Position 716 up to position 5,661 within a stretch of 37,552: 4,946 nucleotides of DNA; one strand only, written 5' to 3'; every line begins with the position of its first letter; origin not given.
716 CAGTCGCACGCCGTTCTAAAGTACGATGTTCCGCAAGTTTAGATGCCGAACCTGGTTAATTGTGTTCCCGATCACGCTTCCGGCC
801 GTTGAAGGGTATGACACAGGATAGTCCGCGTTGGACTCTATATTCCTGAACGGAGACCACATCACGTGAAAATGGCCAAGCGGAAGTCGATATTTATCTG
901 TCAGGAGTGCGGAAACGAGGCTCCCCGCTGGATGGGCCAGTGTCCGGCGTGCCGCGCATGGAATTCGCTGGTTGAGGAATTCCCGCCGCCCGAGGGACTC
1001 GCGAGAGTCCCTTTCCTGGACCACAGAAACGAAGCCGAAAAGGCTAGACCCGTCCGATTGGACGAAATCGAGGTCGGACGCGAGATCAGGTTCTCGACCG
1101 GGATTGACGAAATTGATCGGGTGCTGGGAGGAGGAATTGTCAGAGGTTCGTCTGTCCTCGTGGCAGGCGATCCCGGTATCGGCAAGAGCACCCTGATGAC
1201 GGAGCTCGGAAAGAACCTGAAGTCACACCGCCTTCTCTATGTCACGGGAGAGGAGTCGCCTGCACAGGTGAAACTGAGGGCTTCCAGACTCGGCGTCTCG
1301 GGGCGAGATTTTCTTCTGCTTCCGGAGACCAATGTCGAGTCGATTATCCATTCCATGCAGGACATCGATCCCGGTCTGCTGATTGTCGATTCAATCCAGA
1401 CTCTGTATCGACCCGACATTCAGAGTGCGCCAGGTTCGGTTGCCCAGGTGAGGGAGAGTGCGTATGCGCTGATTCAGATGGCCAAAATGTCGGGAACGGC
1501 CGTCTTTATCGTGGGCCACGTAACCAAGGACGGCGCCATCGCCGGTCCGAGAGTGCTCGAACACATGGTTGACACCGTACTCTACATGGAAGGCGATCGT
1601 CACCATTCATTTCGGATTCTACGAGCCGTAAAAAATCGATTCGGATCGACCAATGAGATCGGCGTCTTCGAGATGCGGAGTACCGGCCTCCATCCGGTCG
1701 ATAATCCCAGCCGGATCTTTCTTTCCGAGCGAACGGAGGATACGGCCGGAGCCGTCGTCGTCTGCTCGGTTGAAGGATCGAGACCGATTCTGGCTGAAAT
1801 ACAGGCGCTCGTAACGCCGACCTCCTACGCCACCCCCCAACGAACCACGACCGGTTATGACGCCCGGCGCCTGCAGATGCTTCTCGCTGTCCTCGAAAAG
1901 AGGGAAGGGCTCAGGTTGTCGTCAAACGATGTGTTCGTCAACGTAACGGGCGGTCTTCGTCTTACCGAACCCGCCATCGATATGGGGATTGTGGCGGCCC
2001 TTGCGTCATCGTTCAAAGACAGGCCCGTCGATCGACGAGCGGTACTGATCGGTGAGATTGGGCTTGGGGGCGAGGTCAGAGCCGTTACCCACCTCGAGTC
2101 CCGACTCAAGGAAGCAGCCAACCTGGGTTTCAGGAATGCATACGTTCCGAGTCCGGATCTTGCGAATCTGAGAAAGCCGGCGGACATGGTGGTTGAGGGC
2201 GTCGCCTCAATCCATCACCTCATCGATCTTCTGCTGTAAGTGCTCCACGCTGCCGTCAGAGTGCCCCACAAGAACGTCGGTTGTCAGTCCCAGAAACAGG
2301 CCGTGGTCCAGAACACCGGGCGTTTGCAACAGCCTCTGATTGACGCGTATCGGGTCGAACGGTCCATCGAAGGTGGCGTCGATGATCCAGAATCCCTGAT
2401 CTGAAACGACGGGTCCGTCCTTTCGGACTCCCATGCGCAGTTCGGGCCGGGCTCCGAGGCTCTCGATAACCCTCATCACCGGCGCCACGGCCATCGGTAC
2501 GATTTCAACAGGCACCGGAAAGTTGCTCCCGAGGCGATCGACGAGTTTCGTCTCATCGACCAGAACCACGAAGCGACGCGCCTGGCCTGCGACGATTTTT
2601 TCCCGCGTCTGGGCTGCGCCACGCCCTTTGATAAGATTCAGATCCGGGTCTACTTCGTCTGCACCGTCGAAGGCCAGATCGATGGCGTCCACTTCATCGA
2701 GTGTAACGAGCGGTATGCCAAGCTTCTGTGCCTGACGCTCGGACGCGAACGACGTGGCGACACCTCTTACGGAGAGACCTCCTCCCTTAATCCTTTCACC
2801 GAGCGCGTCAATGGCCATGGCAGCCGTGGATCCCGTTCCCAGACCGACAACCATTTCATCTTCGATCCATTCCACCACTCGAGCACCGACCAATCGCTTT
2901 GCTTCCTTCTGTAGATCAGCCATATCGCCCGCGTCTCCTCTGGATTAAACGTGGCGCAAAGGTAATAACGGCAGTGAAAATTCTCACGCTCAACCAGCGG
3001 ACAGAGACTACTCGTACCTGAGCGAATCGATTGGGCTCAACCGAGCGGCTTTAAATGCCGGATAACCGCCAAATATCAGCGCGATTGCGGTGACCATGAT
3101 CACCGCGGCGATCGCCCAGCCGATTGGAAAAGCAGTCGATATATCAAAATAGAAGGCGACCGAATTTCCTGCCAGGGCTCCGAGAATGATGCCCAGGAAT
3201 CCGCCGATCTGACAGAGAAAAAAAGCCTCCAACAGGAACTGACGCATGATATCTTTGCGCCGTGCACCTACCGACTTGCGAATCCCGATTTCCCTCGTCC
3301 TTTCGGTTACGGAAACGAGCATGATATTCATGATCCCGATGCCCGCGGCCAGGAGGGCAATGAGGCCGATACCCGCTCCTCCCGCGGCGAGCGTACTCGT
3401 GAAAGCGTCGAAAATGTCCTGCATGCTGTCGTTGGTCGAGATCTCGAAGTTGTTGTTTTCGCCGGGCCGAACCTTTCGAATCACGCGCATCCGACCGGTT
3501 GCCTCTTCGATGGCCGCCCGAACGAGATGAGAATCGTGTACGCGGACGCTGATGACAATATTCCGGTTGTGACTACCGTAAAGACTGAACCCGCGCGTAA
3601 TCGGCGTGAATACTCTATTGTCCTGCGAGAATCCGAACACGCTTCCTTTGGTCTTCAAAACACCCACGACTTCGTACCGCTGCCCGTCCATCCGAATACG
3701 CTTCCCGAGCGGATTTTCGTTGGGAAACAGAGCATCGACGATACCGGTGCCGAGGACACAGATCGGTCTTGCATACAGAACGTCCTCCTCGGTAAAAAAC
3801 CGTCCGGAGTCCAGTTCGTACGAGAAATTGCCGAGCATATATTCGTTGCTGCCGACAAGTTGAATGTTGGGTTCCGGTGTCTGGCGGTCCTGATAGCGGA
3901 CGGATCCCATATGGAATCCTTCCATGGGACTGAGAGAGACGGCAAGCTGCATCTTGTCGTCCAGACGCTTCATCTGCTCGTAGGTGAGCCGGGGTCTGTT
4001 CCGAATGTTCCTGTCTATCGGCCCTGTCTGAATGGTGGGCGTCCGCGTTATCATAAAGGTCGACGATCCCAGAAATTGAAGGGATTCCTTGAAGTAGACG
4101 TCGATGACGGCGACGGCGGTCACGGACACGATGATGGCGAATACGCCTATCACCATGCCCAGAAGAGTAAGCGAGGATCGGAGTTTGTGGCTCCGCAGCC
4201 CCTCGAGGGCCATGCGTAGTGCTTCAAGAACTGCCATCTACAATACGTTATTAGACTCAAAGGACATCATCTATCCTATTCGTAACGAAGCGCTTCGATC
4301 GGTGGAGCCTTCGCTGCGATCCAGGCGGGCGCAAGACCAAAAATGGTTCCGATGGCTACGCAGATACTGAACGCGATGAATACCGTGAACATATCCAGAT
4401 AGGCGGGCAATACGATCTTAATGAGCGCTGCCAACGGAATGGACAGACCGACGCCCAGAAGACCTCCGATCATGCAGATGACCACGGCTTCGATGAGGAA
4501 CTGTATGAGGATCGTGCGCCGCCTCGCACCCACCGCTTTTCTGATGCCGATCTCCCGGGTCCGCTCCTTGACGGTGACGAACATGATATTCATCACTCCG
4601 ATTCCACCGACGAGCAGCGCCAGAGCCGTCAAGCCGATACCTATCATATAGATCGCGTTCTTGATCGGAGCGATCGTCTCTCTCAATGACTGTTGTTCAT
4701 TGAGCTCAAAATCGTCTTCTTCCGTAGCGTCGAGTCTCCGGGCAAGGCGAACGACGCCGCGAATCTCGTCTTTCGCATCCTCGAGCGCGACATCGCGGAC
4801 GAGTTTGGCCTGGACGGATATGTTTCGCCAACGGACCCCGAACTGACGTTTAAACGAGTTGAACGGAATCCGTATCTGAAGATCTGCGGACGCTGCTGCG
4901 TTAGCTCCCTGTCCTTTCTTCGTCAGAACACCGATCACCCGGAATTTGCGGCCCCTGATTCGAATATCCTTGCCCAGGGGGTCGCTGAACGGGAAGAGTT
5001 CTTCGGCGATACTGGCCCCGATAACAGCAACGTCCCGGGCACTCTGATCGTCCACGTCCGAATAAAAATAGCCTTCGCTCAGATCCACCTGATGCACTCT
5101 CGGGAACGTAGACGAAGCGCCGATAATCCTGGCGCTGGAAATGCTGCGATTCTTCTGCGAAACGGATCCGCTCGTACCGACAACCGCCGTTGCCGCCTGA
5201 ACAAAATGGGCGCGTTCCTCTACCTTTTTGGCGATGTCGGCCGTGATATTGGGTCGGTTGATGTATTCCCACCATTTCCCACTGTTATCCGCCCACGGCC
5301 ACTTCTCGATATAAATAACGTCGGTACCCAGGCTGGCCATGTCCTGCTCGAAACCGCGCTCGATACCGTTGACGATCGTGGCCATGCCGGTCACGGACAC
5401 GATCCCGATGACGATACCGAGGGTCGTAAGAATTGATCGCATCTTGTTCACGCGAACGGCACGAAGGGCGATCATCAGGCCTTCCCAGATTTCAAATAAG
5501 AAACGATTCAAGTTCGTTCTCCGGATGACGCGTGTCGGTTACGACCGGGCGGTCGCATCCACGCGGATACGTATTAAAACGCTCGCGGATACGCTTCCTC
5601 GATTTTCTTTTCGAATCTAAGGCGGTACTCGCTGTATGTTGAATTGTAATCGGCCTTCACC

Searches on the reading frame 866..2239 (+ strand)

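Call 54: search_protein_families(library=pfam, proteins=[window:866-2239:+], max_evalue=0.0001)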
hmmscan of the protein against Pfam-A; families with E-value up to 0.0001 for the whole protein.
window:866-2239:+ (457 aa): 6 families
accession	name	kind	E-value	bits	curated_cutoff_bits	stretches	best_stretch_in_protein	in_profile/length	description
PF06745.19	ATPase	-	8.6e-18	65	26.6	2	77-145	2-73/231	KaiC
PF18073.7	Zn_ribbon_LapB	-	1.9e-13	50.3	25.7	1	10-37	1-28/28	Rubredoxin metal binding domain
PF13481.12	AAA_25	-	3e-13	50.3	27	1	76-224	15-195/195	AAA domain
PF13191.12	AAA_16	-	9.1e-06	26.7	32.6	1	83-129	16-59/167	AAA ATPase domain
PF13541.12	ChlI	-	1.1e-05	25.8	27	1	347-429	36-119/121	Subunit ChlI of Mg-chelatase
PF23442.1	DUF7125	-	6.6e-05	22.6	29.1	0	75-115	3-43/207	Family of unknown function (DUF7125)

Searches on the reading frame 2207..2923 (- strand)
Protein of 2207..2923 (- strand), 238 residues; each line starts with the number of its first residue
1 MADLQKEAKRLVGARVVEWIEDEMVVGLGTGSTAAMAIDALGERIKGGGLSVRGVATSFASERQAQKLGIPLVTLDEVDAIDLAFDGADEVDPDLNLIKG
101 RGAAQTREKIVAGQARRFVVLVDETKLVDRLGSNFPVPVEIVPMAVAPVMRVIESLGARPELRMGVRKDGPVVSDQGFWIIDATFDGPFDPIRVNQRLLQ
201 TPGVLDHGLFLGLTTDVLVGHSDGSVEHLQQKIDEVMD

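Call 54: search_protein_families(library=pfam, proteins=[window:2207-2923:-], max_evalue=0.0001)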
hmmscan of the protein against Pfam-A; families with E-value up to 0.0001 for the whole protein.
window:2207-2923:- (238 aa): 2 families
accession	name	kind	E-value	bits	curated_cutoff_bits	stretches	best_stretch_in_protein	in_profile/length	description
PF06026.20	Rib_5-P_isom_A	-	2.2e-64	216.7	26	1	54-224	2-173/173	Ribose 5-phosphate isomerase A (phosphoriboisomerase A)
PF00455.28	DeoRC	-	5.4e-07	30.1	31.8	0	5-44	2-41/160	DeoR C terminal sensor domain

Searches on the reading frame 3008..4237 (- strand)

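Call 54: search_protein_families(library=pfam, proteins=[window:3008-4237:-], max_evalue=0.0001)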
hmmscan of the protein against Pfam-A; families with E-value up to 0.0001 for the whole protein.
window:3008-4237:- (409 aa): 2 families
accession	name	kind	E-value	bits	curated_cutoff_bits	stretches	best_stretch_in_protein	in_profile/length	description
PF12704.14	MacB_PCD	-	1e-33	117.8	27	1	21-245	1-203/207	MacB-like periplasmic core domain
PF02687.27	FtsX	-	2.1e-24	86.3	25.5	1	290-402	3-120/120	FtsX-like permease C-terminal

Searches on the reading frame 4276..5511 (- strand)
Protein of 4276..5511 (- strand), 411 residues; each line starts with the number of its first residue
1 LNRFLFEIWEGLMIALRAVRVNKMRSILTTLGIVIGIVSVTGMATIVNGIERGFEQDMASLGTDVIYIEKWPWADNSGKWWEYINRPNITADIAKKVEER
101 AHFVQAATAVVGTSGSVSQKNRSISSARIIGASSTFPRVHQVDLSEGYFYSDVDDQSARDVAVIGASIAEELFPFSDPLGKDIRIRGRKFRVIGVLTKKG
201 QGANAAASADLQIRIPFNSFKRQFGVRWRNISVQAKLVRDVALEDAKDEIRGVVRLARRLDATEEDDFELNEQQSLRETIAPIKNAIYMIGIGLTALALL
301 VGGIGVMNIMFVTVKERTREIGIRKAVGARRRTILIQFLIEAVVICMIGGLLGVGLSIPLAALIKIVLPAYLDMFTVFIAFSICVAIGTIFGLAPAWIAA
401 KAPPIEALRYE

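Call 54: search_protein_families(library=pfam, proteins=[window:4276-5511:-], max_evalue=0.0001)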
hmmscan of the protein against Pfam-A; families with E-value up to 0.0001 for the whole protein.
window:4276-5511:- (411 aa): 2 families
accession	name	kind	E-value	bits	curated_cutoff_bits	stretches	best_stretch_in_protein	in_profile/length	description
PF12704.14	MacB_PCD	-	2.9e-40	139.2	27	1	26-251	1-205/207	MacB-like periplasmic core domain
PF02687.27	FtsX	-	4.2e-20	72.4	25.5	1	294-404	3-120/120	FtsX-like permease C-terminal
